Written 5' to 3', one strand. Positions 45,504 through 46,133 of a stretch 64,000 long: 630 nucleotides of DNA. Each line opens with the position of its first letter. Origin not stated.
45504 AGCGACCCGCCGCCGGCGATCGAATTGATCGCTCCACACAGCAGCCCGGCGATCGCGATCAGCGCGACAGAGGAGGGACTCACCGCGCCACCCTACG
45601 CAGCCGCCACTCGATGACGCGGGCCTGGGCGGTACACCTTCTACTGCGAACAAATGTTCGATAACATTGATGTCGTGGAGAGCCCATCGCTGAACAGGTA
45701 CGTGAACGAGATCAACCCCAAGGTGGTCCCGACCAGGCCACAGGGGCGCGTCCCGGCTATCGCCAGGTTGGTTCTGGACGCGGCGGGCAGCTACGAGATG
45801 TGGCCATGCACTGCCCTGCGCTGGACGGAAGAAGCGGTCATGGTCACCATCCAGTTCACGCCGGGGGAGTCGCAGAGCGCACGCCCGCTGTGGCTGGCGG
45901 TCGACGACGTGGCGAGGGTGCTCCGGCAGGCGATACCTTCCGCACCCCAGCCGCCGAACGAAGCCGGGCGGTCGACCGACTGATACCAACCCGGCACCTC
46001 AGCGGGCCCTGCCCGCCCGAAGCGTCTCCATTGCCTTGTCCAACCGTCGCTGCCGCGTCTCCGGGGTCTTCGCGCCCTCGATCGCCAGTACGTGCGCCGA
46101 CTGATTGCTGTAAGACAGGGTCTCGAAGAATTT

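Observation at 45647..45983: Second SOS box with the same start-codon-embedded layout on an uncharacterised 109-aa protein: candidate new DNA-damage-inducible gene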

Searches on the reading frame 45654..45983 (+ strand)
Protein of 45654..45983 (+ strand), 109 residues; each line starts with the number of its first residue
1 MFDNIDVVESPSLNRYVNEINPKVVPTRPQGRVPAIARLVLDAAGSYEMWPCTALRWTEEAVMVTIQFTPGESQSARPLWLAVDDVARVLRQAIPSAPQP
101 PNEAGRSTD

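Call 4: search_protein_families(library=pfam, proteins=[window:45654-45983:+], max_evalue=0.1)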
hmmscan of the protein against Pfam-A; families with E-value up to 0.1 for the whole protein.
window:45654-45983:+ (109 aa): 0 families

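Call 5: search_protein_families(library=ncbifam, proteins=[window:45654-45983:+], max_evalue=0.1)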
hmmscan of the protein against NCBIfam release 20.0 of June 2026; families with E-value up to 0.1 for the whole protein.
window:45654-45983:+ (109 aa): 0 families

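Call 6: find_homologous_proteins(query=window:45654-45983:+)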
Query window:45654-45983:+ (109 aa): 29 proteins with E <= 0.001 among 39 candidates.
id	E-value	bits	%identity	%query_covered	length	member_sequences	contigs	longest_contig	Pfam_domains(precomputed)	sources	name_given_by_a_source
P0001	1.5e-57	211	94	99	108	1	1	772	-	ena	-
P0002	1.6e-55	204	90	95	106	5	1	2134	-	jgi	jgi:hypothetical protein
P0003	2.8e-50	187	83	94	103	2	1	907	-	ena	-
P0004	2.0e-49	185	86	88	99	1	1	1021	-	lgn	-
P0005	1.5e-48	182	85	89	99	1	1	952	-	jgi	jgi:hypothetical protein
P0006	2.3e-48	181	85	88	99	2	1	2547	-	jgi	jgi:hypothetical protein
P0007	3.5e-45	171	86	83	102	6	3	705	-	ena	-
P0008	4.2e-45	171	89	80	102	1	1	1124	-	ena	-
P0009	1.6e-44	169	83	85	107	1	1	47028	-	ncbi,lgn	-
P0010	1.6e-42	162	70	96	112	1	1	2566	-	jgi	jgi:hypothetical protein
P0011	6.1e-42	161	82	81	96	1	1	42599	-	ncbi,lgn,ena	-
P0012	1.2e-41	160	85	79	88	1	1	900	-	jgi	jgi:hypothetical protein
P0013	1.7e-41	159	83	79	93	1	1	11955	-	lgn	-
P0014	4.0e-41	158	83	81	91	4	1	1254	-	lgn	-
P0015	5.0e-41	158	78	84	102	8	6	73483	-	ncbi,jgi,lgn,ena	-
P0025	3.6e-39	152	88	72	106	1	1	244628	-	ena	-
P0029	1.8e-37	146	75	78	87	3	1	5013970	-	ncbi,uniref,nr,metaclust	ncbi:hypothetical protein SAMN04515671_4030 [Nakamurella panacisegetis]|uniref:Uncharacterized prote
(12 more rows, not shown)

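Call 10: find_related_loci(query=A1, collection=genome_contigs, flank=5000)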
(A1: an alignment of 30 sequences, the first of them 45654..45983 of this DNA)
Query A1 (109 aa) in genome_contigs; peptide patterns used: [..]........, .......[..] (x = any residue, [..] = any of these).
39 stretches matched a pattern; 8 encode a relative of the query (tblastn E <= 1e-3); 8 distinct loci.
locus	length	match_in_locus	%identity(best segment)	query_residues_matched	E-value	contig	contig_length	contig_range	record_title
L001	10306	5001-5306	79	1-103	4e-50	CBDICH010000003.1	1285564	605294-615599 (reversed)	MAG: Nakamurella sp. isolate 84d723b6-c38b-4e73-9917-35fbe35fa3f9 genome assembly, contig: contig_3, whole genome shotgu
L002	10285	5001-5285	83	6-100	7e-50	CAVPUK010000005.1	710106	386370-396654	MAG: uncultured Actinomycetota bacterium isolate MFD10113.bin.1.15 genome assembly, contig: contig_3770, whole genome sh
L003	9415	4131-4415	74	1-95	1e-48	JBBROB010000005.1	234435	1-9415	MAG: Mycobacteriales bacterium isolate La1_metabat2.232 LA1C_B2.232_k141_1435304L_234435_cov_18.7530, whole genome shotg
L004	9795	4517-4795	77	8-100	4e-48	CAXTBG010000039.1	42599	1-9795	MAG TPA_asm: uncultured Nakamurella sp. isolate public_SRR11456913_metawrap_bin.14 genome assembly, contig: public_SRR11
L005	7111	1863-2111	84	10-92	1e-45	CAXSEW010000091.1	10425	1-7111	MAG: uncultured Nakamurella sp. isolate private_VT22_metawrap_bin.5 genome assembly, contig: private_VT22_metawrap_bin.5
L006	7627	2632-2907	75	1-92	5e-45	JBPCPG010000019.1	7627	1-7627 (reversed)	MAG: Nakamurella sp. isolate TH_ant_mag_176 S1Ck127_5410739_flag_0_multi_11.0056_len_7627, whole genome shotgun sequence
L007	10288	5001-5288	73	1-99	4e-45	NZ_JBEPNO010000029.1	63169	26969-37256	Nakamurella sp. UYEF19 Ga0493855_29, whole genome shotgun sequence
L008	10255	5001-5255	80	8-92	2e-44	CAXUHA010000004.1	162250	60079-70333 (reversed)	MAG TPA_asm: uncultured Nakamurella sp. isolate public_SRR11456913_metawrap_bin.26 genome assembly, contig: public_SRR11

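Call 17: predict_structure(alignment_id=A1)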
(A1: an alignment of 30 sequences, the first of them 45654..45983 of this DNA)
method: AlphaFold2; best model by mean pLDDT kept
length: 109 residues; sequences in the alignment: 30
mean_pLDDT: 78.5   pTM: 0.62
mean pLDDT of the five models: 78.5, 57.0, 50.7, 50.0, 44.8
residues with pLDDT >= 90: 48; 70-90: 29; 50-70: 18; < 50: 14
segments of 3 or more residues with pLDDT < 50: 1-13
pLDDT, mean of each block of 10 residues (from residue 1): 41 73 85 93 92 93 91 86 90 63 55
secondary structure, 60 per line:
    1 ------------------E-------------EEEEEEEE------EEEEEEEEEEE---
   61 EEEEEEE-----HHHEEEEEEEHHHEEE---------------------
elements in order: E33-40 E47-57 E61-67 E76-82 E86-88

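Call 18: search_protein_representatives(alignment_id=A1)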
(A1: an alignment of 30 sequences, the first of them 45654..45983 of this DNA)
Query: 30 sequences, 94 profile positions. Proteins with E-value up to 0.001 (for the whole library): 88; up to 1e-10: 13; up to 1e-30: 2. The best 88 are listed.
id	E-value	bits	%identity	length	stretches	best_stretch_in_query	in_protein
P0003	4.2e-50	183.7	-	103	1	2-91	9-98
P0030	2.9e-41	155.4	-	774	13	40-69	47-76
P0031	3.3e-17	78.3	-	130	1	7-88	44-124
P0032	6.5e-16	74.1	-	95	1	6-86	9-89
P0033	2.3e-15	72.3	-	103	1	9-87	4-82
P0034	6.9e-15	70.8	-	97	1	4-86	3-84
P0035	2.2e-14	69.2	-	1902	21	41-68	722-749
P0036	3.9e-14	68.4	-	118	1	9-90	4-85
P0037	1.7e-13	66.4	-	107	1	10-87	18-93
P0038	2.3e-12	62.8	-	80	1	15-85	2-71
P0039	3.5e-12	62.2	-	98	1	28-86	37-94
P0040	4.2e-12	61.9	-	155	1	6-87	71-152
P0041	3.2e-11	59.1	-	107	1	9-87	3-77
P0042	3.2e-10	55.9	-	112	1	11-85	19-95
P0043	9.3e-10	54.4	-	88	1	7-87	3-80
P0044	1.1e-09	54.2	-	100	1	9-90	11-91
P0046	2.0e-09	53.3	-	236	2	7-81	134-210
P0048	3.0e-09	52.8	-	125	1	10-84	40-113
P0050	1.6e-08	50.4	-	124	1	13-86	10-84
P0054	6.0e-08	48.6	-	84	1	7-83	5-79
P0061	3.3e-07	46.2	-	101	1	7-87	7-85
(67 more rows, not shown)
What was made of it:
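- There are 88 homologous clusters (call 18).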

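Call 21: search_protein_families(library=pfam, proteins=[P0031, P0033, P0034, P0037, P0040, P0042, P0044, P0046, P0048, P0050], max_evalue=1)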
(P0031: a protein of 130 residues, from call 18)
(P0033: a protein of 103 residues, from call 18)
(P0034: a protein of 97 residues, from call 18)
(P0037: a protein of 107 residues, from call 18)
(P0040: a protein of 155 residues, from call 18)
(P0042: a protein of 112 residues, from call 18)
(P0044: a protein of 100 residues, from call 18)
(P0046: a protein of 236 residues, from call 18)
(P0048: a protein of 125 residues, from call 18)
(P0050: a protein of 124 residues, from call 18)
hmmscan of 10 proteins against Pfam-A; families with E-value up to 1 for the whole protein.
P0031 (130 aa): 0 families

P0033 (103 aa): 0 families

P0034 (97 aa): 0 families

P0037 (107 aa): 0 families

P0040 (155 aa): 0 families

P0042 (112 aa): 1 family
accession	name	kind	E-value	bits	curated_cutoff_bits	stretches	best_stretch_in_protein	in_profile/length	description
PF25362.1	bPH_11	-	0.021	14.7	27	1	23-62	38-77/125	Bacterial PH domain-like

P0044 (100 aa): 0 families

P0046 (236 aa): 0 families

P0048 (125 aa): 0 families

P0050 (124 aa): 0 families

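Call 25: find_homologous_proteins(query=A2, max_evalue=0.001)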
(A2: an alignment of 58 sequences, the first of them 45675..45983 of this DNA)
Query A2 (58 sequences) (102 aa, profile of the alignment): 114 proteins with E <= 0.001 among 3877 candidates.
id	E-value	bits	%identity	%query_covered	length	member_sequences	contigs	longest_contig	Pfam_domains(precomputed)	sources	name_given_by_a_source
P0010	5.0e-28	115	72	96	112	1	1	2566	-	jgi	jgi:hypothetical protein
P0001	1.0e-27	114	94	99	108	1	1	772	-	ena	-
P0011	9.6e-27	111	78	91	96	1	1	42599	-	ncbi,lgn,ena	-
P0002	9.9e-27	111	91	95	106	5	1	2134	-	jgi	jgi:hypothetical protein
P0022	1.2e-26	110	85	78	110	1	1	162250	-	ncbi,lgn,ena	-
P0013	1.3e-26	110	84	84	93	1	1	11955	-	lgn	-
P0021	1.7e-26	110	78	84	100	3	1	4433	-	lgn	-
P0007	1.9e-26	110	87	88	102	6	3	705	-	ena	-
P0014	1.9e-26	110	82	88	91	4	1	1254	-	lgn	-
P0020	2.2e-26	110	79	83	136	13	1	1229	-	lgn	-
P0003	2.5e-26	109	84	93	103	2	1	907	-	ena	-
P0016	2.8e-26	109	81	84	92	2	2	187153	-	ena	-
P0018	2.8e-26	109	80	80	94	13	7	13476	-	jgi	jgi:hypothetical protein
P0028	3.7e-26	109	72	93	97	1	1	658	-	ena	-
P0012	4.0e-26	109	86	84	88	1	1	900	-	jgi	jgi:hypothetical protein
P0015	4.5e-26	109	81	83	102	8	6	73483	-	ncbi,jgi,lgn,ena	-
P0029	5.9e-26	108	75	83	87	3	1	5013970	-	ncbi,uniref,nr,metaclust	ncbi:hypothetical protein SAMN04515671_4030 [Nakamurella panacisegetis]|uniref:Uncharacterized prote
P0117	7.3e-26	108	45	75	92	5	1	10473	-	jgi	jgi:hypothetical protein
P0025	2.8e-25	106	88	76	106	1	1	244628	-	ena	-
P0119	3.8e-25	106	41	77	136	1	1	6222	-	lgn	-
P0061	5.9e-25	105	35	77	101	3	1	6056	-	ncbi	-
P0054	7.0e-25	105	38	73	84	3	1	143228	-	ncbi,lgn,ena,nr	ncbi:MAG TPA: hypothetical protein VNR17_10195 [Luteimicrobium sp.]|nr:hypothetical protein [Luteimi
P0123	8.3e-25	105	42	81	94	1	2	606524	-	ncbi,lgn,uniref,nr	ncbi:hypothetical protein CLV30_101129 [Haloactinopolyspora alba]|uniref:Uncharacterized protein n=1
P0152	8.9e-21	92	39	81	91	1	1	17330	-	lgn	-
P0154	1.7e-20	91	41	68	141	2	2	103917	-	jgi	-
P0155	3.0e-20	90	40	63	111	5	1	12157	-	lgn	-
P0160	1.0e-19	88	37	81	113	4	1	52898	-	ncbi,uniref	ncbi:hypothetical protein AAG589_20955 [Isoptericola sp. F-RaC21]|uniref:hypothetical protein n=1 Ta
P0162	1.4e-19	88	40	65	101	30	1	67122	-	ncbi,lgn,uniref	ncbi:hypothetical protein ACTXJ3_18335 [Brachybacterium paraconglomeratum]|uniref:hypothetical prote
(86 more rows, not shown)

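Call 26: search_solved_structures(query=A2, max_evalue=10)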
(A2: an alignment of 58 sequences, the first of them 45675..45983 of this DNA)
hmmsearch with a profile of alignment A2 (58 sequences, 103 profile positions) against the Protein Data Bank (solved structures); distinct sequences matched with E-value up to 10: 6.
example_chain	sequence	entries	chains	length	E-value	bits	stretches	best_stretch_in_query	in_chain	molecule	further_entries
4i86_A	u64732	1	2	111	0.5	13.6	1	16-48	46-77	Cellulose synthase 1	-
9jj8_B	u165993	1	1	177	0.7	13.1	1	44-81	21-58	Light harvesting protein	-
9uen_B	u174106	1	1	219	0.91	12.8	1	44-81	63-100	EFCPI-1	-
3w9z_A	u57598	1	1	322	0.99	12.6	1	18-85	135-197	tRNA-dihydrouridine synthase C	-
4yco_A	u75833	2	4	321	0.99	12.6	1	18-85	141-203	tRNA-dihydrouridine synthase C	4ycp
4bf9_A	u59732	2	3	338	1.1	12.5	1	18-85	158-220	TRNA-DIHYDROURIDINE SYNTHASE C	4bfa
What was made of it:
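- Tried and rejected: PDB sequence search with the family profile gave nothing below E 0.5 (call 26).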

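Call 27: find_encoding_contigs(protein=P0123, flank=5000, max_places=2)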
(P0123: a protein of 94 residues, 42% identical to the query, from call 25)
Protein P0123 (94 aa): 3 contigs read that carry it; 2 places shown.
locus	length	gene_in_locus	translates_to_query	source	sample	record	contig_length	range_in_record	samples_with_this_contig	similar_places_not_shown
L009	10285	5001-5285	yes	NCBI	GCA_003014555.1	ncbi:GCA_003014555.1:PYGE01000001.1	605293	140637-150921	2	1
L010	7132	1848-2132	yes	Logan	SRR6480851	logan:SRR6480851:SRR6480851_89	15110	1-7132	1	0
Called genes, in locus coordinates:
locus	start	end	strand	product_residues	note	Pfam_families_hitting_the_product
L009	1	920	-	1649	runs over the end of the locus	PF28553:WH_1, PF28554:DUF8437, PF28555:Helicase_dom, PF00271:Helicase_C (faint)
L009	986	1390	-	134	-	-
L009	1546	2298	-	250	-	PF12728:HTH_17 (weak)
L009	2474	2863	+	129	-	-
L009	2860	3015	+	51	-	-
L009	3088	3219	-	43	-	-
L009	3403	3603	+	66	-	-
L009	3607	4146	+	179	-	PF21806:DUF6879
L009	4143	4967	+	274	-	PF13560:HTH_31, PF19054:DUF5753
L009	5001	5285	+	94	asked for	-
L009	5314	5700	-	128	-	PF00376:MerR, PF13411:MerR_1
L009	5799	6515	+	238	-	PF00106:adh_short, PF08659:KR (weak), PF13460:NAD_binding_10 (weak), PF13561:adh_short_C2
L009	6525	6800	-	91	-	PF13586:DDE_Tnp_1_2 (weak)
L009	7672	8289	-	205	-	PF00657:Lipase_GDSL, PF13472:Lipase_GDSL_2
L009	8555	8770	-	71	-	-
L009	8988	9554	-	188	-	-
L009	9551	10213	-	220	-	PF00239:Resolvase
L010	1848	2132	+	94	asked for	-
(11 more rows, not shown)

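Call 28: find_encoding_contigs(protein=P0054, flank=5000, max_places=2)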
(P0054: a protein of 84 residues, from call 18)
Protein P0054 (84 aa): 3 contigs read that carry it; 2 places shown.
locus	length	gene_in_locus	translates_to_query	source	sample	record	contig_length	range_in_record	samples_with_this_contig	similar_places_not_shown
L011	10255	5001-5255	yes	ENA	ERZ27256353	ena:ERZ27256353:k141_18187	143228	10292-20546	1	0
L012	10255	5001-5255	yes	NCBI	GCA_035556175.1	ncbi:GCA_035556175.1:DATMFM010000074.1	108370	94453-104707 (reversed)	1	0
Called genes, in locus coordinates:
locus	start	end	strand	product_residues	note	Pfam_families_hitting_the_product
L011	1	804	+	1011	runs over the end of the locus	-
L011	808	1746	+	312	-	-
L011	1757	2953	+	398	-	PF14594:Sipho_Gp37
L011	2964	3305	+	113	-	-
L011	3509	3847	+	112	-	-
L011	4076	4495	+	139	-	-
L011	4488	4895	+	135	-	-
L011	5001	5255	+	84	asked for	-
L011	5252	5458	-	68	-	-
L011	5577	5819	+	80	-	PF12728:HTH_17 (weak)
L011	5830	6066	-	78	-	PF12728:HTH_17 (weak)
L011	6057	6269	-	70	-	-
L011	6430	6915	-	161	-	-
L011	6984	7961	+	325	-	PF00437:T2SSE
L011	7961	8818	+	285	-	PF00482:T2SSF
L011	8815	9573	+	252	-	PF00482:T2SSF (weak)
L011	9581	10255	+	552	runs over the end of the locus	PF00239:Resolvase, PF07508:Recombinase, PF13408:Zn_ribbon_recom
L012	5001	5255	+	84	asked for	-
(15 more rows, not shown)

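Call 29: find_encoding_contigs(protein=P0162, flank=5000, max_places=2)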
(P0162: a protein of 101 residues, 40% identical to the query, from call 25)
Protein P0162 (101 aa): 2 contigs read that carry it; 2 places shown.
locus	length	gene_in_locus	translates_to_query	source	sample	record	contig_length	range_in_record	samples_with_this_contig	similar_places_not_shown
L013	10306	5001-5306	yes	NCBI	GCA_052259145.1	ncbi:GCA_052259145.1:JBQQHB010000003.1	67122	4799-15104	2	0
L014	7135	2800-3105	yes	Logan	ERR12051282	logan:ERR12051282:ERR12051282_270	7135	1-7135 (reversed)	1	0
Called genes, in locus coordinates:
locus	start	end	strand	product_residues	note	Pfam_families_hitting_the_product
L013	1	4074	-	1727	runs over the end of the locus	-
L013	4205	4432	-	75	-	-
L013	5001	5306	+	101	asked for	-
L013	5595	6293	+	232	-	-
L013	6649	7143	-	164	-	-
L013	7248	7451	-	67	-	-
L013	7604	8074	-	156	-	PF01478:Peptidase_A24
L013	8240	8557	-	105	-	PF11774:Lsr2, PF23359:Lsr2_DNA-bd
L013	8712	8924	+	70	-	-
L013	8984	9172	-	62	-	-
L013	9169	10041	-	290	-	-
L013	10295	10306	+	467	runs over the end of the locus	PF00665:rve, PF13683:rve_3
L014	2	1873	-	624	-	?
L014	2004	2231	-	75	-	-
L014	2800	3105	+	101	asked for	-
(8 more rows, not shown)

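Call 30: find_encoding_contigs(protein=P0160, flank=5000, max_places=2)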
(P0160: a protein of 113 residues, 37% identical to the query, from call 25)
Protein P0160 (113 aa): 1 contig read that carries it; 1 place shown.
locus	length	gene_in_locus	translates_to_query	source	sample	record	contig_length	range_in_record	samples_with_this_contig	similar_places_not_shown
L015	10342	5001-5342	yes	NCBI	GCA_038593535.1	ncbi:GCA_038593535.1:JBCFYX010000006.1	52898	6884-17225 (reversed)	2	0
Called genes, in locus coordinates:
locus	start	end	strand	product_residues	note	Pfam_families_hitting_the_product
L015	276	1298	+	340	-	-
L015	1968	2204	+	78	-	PF12728:HTH_17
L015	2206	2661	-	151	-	-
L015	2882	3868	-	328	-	PF01068:DNA_ligase_A_M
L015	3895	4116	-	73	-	PF09954:DUF2188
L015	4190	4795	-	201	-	PF27531:MT3502_N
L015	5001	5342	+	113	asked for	-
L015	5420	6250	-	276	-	PF02517:Rce1-like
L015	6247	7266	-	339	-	PF08275:DNAG_N, PF13155:Toprim_2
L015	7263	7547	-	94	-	PF00462:Glutaredoxin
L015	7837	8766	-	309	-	-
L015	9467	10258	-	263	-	-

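Call 32: search_dna_similar(query=P0054, collection=phages, mode=protein, max_evalue=0.01)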
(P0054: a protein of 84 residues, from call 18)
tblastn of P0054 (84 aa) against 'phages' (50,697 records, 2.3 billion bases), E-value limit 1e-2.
No match.

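Call 33: search_dna_similar(query=window:45675-45983:+, collection=plasmids, mode=protein, max_evalue=0.01)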
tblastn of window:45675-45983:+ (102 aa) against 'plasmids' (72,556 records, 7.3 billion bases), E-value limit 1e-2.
Records with a match: 4; places in all: 5; records where one place covers at least 80% of the query: 0.
Best place of each record, by identity: <60% 4.
By first word of the organism name: Brachybacterium 2; Xylanimonas 1; Paraoerskovia 1.
By predicted mobility (MOB-suite, as given by PLSDB): non-mobilizable 4.
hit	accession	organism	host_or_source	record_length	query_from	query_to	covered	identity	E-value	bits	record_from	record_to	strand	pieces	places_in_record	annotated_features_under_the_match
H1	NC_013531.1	Xylanimonas cellulosilytica DSM 15894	-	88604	11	83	72%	48.0%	6e-9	58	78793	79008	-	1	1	hypothetical protein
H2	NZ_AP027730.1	Paraoerskovia sediminicola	cell culture,Sea sediment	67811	4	81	76%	40.0%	5e-5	47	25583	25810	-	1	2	none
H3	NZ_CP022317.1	Brachybacterium avium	Vultur gryphus,mono isolate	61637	21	84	63%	40.0%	1e-3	43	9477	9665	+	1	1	hypothetical protein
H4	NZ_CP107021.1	Brachybacterium huguangmaarense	Betula schmidtii,whole organism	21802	21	83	62%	40.6%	6e-4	44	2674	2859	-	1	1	hypothetical protein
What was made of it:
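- Relatives on plasmids and prophage-like elements (calls 28, 33) would parallel prophage-encoded inhibitors such as Kil, DicB and SfiC (own knowledge).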

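Call 35: get_annotated_region(hit=H1, flank=4000)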
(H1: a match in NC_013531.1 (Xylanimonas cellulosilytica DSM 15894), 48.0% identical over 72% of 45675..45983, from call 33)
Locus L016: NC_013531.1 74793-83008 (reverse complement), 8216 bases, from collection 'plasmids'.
description: Xylanimonas cellulosilytica DSM 15894 plasmid pXCEL01, complete sequence
organism: Xylanimonas cellulosilytica DSM 15894 (NCBI taxid 446471)
taxonomy: Bacteria; Actinomycetota; Actinomycetes; Micrococcales; Promicromonosporaceae; Xylanimonas; Xylanimonas cellulosilytica; Xylanimonas cellulosilytica DSM 15894
host: -; source: -; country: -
typing (MOB-suite, as given by PLSDB): non-mobilizable
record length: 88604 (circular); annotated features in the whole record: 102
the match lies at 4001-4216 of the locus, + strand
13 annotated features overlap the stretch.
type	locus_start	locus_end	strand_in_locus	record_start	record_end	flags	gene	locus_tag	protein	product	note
CDS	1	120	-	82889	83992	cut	-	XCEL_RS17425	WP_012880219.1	AAA family ATPase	-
CDS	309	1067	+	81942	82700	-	-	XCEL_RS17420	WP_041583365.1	hypothetical protein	-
CDS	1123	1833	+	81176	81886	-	-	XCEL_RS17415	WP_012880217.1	SOS response-associated peptidase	GO:0018142 - obsolete protein-DNA covalent cross-linking [Evidence IEA]; GO:0009432 - SOS response [Evidence IEA]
CDS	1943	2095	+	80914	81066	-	-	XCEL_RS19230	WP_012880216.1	hypothetical protein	-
CDS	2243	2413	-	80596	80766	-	-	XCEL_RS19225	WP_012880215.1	hypothetical protein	-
CDS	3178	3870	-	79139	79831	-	-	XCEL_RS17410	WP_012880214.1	hypothetical protein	-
CDS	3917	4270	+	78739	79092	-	-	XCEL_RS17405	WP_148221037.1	hypothetical protein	-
CDS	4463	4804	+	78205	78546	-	-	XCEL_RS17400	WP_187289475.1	sigma-70 family RNA polymerase sigma factor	-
CDS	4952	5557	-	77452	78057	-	-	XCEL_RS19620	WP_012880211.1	zeta toxin family protein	-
CDS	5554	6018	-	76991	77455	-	-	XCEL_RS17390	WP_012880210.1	hypothetical protein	-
CDS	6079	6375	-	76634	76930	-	-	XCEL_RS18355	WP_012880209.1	hypothetical protein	-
CDS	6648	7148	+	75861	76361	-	-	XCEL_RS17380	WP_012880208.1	hypothetical protein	-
CDS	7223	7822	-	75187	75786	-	-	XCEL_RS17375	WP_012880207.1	hypothetical protein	-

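Call 36: get_annotated_region(hit=H2, flank=4000)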
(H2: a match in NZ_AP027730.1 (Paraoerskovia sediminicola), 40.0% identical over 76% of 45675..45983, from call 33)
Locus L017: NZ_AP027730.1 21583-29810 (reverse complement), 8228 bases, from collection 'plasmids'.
description: Paraoerskovia sediminicola strain NBRC 108565 plasmid pNBRC108565a, complete sequence
organism: Paraoerskovia sediminicola (NCBI taxid 1138587)
taxonomy: Bacteria; Actinomycetota; Actinomycetes; Micrococcales; Cellulomonadaceae; Paraoerskovia; Paraoerskovia sediminicola
host: -; source: cell culture,Sea sediment; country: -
typing (MOB-suite, as given by PLSDB): non-mobilizable
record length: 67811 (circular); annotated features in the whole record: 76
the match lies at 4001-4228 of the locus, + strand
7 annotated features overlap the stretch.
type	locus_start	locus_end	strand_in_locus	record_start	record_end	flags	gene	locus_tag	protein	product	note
CDS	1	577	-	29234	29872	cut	-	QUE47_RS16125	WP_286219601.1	hypothetical protein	-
CDS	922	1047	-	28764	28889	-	-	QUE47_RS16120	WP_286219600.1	hypothetical protein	-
CDS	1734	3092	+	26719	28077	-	-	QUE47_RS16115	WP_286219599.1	ParB N-terminal domain-containing protein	-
CDS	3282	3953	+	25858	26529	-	-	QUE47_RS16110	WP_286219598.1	hypothetical protein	-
CDS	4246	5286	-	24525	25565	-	-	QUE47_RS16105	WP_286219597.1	pentapeptide repeat-containing protein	-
CDS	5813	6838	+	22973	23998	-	-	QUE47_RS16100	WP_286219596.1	DUF4192 domain-containing protein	-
CDS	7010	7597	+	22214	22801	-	-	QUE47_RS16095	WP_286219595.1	hypothetical protein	-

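Call 42: find_encoding_contigs(protein=P0029, flank=6000, max_places=1)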
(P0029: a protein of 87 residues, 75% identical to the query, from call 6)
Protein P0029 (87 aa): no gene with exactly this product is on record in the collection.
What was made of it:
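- Tried and rejected: Not on record (call 42).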

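Call 43: find_encoding_contigs(protein=P0015, flank=6000, max_places=1)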
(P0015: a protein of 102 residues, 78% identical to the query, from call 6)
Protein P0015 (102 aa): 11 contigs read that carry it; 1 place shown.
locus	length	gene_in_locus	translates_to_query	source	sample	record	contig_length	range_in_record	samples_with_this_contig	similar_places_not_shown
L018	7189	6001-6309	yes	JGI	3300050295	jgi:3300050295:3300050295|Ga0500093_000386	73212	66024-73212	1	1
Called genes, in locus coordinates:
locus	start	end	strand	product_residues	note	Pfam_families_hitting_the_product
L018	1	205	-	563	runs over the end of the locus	PF00342:PGI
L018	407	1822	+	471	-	PF02133:Transp_cyt_pur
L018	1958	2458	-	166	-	-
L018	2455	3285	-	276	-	PF10979:DUF2786, PF23771:DUF7168 (weak)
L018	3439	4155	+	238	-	PF14378:PAP2_3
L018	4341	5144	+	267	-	PF00106:adh_short, PF08659:KR, PF01370:Epimerase, PF13561:adh_short_C2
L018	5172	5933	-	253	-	PF01925:TauE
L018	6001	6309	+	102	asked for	-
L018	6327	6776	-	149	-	PF08922:DUF1905, PF13376:OmdA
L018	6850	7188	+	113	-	?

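Call 44: find_encoding_contigs(protein=P0025, flank=6000, max_places=1)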
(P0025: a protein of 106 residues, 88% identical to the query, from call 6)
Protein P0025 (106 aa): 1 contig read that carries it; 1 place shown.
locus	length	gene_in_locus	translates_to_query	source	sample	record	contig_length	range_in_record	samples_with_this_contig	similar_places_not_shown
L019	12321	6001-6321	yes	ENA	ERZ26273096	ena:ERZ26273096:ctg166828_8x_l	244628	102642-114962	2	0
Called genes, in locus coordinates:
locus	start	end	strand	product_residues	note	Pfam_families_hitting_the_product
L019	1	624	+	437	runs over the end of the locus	PF01979:Amidohydro_1, PF07969:Amidohydro_3 (faint)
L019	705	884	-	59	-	-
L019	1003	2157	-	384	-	PF01145:Band_7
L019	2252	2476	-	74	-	-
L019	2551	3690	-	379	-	PF01828:Peptidase_A4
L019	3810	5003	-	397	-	PF07690:MFS_1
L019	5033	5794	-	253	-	PF01925:TauE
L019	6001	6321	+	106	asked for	-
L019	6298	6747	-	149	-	PF08922:DUF1905, PF13376:OmdA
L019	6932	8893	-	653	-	PF05598:DUF772, PF01609:DDE_Tnp_1 (weak), PF13751:DDE_Tnp_1_6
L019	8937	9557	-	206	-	-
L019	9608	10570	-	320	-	PF21686:LigD_Prim-Pol, PF01896:DNA_primase_S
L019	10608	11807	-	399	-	PF00817:IMS, PF11798:IMS_HHH (weak), PF21999:IMS_HHH_1 (weak), PF11799:IMS_C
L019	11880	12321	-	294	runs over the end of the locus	PF01370:Epimerase, PF05368:NmrA, PF13460:NAD_binding_10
